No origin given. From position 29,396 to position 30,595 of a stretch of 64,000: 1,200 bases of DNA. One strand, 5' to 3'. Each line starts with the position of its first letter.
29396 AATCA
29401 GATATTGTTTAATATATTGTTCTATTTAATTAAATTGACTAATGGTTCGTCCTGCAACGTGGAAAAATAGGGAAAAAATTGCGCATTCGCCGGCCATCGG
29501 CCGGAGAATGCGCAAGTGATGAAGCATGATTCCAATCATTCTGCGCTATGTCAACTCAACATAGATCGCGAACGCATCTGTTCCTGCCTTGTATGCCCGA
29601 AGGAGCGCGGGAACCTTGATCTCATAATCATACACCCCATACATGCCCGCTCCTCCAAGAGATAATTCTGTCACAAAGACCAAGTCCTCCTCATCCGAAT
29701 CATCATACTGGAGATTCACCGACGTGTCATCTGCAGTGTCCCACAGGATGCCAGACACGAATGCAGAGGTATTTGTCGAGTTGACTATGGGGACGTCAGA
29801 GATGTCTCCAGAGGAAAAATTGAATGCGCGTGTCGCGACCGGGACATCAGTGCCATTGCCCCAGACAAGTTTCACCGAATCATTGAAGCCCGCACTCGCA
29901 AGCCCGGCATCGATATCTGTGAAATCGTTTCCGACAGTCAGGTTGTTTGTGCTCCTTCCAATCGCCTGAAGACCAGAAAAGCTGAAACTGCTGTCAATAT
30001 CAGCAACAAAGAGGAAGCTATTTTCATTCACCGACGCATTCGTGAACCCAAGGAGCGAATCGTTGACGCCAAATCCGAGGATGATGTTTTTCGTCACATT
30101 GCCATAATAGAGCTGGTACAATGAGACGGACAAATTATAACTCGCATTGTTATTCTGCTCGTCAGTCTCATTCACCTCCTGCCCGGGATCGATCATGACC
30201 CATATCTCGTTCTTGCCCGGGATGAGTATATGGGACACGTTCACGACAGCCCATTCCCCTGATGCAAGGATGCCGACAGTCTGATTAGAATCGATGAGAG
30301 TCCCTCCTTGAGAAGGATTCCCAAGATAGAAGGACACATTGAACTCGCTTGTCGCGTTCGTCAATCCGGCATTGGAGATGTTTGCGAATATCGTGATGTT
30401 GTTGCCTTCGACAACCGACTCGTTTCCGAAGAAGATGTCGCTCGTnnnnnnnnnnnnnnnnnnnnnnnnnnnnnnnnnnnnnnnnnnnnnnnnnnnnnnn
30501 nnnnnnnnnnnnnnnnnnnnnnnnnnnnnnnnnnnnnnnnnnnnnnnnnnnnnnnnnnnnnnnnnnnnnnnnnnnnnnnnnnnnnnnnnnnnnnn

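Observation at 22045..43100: Shared extreme C-terminal motif [FYI][YWF]xE[IL]x-COOH on both giant proteins and all five small secreted paralogs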

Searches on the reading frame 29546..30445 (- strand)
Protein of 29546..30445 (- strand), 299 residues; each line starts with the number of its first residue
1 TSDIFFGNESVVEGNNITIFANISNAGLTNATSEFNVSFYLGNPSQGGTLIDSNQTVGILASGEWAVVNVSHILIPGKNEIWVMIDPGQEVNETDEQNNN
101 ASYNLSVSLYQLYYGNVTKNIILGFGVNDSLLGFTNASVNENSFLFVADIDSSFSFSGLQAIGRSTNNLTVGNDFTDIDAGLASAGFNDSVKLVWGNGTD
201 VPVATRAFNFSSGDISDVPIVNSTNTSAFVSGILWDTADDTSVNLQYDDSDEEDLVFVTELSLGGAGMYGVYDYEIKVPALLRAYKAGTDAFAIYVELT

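Call 8: search_protein_families(library=pfam, proteins=[window:29546-30445:-], max_evalue=1)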
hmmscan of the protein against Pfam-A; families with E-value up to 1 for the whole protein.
window:29546-30445:- (299 aa): 1 family
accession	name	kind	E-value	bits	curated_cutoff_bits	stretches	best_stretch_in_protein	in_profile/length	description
PF07705.17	CARDB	-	5.8e-11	42.9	22.7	1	8-102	12-100/101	CARDB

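Call 9: search_protein_families(library=ncbifam, proteins=[window:29546-30445:-], max_evalue=1)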
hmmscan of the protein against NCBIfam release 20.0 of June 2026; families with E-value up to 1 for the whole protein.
window:29546-30445:- (299 aa): 0 families
